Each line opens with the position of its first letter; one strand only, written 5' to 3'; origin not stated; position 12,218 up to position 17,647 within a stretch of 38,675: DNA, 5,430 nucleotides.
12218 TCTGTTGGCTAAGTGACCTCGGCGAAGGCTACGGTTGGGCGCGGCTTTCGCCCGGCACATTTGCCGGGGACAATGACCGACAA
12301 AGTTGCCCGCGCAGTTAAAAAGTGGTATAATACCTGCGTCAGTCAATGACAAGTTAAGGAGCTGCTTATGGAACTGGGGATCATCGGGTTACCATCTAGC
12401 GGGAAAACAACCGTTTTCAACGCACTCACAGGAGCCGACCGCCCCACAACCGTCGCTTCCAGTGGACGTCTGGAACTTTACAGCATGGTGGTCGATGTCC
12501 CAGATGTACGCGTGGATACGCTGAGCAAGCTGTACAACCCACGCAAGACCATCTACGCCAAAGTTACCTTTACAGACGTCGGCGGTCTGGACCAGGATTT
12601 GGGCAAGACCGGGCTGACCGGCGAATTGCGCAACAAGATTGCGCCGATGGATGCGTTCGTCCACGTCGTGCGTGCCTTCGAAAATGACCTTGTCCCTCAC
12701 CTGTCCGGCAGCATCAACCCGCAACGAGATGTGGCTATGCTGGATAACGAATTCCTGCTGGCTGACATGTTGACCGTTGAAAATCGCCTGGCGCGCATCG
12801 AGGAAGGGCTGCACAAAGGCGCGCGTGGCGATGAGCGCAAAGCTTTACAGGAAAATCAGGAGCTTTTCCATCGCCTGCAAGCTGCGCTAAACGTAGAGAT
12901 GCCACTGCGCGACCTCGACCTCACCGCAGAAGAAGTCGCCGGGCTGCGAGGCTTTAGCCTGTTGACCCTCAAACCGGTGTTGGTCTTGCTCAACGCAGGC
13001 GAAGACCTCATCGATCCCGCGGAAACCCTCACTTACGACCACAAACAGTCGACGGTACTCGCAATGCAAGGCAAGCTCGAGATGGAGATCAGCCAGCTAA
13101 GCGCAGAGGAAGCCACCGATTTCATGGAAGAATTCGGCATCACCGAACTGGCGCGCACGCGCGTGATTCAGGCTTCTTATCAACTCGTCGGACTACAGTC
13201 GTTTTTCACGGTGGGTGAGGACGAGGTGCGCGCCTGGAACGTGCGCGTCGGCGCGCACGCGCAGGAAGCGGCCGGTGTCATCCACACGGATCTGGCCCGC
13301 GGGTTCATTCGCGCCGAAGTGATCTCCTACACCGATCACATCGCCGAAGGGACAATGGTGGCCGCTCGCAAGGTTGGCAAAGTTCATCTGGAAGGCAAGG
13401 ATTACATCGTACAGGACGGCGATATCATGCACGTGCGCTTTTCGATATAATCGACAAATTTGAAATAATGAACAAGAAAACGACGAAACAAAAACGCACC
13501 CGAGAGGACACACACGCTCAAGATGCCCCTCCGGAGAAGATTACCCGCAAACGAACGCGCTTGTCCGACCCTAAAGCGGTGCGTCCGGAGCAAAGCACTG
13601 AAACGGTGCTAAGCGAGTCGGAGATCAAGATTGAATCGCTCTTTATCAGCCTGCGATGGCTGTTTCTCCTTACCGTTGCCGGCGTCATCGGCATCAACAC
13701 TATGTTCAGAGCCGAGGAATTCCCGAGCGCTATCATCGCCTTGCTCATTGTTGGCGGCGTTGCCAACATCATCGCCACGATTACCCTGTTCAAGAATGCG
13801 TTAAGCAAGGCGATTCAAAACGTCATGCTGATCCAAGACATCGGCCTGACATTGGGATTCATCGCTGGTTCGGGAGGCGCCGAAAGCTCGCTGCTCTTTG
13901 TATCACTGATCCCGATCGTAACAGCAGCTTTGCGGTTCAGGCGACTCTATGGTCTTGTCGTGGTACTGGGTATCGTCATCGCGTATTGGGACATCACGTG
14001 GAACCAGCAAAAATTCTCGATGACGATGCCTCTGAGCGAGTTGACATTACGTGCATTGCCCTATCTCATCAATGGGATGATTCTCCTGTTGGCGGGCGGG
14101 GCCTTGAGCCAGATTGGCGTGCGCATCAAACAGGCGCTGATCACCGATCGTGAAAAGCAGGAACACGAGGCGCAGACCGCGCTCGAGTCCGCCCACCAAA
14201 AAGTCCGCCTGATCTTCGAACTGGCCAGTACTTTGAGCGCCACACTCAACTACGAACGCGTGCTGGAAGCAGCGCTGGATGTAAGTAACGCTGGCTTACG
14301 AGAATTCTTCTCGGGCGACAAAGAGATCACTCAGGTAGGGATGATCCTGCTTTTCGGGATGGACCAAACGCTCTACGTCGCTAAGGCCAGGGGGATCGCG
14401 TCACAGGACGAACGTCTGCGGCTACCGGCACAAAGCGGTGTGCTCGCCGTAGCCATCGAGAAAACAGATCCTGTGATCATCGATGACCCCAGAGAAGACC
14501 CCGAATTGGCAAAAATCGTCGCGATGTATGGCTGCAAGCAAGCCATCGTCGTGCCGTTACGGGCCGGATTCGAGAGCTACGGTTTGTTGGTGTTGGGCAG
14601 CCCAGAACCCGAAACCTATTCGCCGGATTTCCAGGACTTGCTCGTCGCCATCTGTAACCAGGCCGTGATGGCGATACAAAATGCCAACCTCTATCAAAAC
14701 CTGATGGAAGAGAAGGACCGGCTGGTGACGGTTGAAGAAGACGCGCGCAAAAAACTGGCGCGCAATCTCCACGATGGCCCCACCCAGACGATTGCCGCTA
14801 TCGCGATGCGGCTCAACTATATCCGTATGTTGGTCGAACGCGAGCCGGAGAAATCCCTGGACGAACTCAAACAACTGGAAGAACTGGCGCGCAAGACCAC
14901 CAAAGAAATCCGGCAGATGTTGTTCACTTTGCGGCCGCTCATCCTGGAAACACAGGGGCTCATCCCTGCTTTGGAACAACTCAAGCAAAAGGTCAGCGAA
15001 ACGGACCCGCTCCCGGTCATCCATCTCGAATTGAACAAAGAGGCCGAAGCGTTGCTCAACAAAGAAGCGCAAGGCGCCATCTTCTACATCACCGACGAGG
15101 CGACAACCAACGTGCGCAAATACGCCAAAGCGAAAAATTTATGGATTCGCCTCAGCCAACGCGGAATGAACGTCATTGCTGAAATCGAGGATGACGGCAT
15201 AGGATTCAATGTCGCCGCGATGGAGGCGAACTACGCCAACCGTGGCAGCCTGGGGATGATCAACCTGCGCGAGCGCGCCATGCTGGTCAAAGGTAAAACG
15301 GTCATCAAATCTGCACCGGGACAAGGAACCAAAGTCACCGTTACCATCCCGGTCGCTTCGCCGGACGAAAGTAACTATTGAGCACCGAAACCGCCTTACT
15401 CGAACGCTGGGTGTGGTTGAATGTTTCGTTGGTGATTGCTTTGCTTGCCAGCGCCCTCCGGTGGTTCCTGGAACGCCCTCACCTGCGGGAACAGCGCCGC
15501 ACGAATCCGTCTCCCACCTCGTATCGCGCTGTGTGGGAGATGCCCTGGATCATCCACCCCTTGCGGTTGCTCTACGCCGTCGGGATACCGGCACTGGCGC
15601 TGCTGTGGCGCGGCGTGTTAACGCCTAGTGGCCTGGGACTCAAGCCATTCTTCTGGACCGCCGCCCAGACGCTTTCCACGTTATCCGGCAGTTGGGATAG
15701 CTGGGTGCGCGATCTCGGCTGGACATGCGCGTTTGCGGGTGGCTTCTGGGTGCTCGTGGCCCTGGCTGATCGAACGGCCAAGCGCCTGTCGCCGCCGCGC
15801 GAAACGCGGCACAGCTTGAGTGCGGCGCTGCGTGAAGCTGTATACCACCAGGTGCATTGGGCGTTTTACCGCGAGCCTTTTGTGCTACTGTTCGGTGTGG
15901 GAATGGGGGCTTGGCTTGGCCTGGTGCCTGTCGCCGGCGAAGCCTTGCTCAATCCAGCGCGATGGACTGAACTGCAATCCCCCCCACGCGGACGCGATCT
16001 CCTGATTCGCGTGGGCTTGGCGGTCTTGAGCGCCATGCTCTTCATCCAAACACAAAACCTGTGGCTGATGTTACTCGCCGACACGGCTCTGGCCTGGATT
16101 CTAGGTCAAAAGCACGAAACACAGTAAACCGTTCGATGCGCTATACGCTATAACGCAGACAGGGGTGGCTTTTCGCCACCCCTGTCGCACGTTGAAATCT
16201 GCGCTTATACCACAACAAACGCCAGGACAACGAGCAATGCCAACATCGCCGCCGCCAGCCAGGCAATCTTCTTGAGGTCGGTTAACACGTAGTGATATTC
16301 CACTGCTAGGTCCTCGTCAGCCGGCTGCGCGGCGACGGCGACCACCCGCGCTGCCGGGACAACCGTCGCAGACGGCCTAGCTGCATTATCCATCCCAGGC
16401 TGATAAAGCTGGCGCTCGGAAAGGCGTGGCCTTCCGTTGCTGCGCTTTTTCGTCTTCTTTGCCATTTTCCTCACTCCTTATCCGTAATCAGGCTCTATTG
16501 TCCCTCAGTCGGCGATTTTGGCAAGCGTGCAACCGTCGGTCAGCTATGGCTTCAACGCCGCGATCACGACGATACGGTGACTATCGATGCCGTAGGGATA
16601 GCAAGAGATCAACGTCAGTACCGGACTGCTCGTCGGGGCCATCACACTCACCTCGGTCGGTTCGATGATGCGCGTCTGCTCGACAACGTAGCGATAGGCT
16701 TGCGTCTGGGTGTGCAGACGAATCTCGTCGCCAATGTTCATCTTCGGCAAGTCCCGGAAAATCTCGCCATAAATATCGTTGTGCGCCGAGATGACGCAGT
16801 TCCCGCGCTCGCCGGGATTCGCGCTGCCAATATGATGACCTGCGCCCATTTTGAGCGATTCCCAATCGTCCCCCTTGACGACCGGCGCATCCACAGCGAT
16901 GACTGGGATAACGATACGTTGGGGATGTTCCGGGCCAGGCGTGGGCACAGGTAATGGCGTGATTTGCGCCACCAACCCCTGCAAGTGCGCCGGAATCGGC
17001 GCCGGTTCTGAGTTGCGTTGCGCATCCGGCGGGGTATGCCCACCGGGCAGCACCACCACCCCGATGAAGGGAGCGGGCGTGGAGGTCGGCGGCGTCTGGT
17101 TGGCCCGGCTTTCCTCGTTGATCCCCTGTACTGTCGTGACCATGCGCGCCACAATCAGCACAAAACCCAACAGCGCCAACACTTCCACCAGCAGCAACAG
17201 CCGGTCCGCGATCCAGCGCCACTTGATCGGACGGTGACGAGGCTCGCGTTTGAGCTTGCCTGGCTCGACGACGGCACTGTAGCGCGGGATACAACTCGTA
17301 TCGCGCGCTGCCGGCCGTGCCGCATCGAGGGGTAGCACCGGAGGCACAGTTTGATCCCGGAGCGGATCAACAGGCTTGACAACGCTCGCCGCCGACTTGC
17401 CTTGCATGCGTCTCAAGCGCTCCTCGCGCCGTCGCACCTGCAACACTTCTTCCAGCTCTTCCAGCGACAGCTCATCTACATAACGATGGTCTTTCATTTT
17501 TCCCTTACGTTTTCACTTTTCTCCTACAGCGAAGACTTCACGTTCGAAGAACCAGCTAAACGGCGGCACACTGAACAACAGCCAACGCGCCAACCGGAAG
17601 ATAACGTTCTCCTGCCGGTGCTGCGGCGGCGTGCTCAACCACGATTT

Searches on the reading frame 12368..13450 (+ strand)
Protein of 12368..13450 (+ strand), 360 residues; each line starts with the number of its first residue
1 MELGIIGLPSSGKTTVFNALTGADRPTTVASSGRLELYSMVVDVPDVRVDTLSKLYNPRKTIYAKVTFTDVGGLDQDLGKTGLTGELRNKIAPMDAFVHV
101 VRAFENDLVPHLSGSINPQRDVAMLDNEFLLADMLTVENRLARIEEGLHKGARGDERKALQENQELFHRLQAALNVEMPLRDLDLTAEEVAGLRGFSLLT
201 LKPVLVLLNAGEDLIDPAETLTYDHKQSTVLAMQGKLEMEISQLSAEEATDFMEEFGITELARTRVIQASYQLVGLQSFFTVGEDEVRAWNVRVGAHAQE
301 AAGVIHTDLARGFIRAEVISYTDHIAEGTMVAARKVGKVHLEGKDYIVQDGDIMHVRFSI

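Call 54: search_protein_families(library=pfam, proteins=[window:12368-13450:+], max_evalue=0.00001)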
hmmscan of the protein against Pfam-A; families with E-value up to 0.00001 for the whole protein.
window:12368-13450:+ (360 aa): 2 families
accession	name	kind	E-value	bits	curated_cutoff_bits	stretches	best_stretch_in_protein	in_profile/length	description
PF06071.19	YchF-GTPase_C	-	3.3e-35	120.5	27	1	276-358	1-83/84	Protein of unknown function (DUF933)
PF01926.29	MMR_HSR1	-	1.2e-06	29.1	21.9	0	3-110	2-86/113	50S ribosome-binding GTPase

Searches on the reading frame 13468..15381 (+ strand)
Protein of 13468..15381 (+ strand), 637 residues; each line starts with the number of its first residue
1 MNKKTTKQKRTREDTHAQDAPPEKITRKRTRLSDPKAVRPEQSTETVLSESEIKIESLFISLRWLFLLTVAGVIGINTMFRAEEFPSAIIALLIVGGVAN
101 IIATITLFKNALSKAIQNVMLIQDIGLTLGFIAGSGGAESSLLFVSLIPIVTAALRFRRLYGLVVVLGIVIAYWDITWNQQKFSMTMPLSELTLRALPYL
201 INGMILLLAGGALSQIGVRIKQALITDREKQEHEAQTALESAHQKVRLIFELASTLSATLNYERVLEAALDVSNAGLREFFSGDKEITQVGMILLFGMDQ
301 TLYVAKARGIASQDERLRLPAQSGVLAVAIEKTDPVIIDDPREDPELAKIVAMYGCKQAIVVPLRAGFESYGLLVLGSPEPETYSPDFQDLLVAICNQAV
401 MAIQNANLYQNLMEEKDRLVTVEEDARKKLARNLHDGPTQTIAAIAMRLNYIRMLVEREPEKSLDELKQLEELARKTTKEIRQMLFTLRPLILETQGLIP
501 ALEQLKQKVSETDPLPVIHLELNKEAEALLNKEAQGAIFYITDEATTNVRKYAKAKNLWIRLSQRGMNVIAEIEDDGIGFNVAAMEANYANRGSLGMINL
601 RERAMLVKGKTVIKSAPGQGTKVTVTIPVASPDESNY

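Call 55: search_protein_families(library=pfam, proteins=[window:13468-15381:+], max_evalue=0.00001)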
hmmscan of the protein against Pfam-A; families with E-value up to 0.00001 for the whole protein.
window:13468-15381:+ (637 aa): 5 families
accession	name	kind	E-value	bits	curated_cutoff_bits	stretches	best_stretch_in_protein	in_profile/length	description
PF07730.19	HisKA_3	-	4.2e-15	56.5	24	1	427-491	2-66/68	Histidine kinase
PF13185.12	GAF_2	-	7e-11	42.9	28.6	1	290-404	22-136/136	GAF domain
PF02518.31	HATPase_c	-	1.3e-10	42.2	26.4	1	538-630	6-110/111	Histidine kinase-, DNA gyrase B-, and HSP90-like ATPase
PF01590.32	GAF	-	2.4e-10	41.5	22.4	1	292-403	23-133/133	GAF domain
PF13492.12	GAF_3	-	3.2e-10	40.9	27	1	291-405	22-129/129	GAF domain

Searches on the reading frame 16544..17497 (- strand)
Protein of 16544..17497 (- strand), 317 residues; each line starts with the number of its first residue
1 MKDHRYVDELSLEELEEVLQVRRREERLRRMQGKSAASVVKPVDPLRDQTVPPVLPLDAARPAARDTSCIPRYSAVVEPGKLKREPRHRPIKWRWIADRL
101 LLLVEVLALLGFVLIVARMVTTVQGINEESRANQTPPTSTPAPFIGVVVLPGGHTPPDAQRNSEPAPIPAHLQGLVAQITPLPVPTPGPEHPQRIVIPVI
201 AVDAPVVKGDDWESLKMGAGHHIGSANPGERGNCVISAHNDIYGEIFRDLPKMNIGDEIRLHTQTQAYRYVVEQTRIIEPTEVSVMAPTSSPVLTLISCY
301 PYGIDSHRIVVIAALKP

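Call 55: search_protein_families(library=pfam, proteins=[window:16544-17497:-], max_evalue=0.00001)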
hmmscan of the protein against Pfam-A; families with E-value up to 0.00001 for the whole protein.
window:16544-17497:- (317 aa): 1 family
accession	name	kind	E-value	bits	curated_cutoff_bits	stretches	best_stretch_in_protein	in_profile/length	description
PF04203.18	Sortase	-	2.2e-31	108.6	26.6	1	195-315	1-124/125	Sortase domain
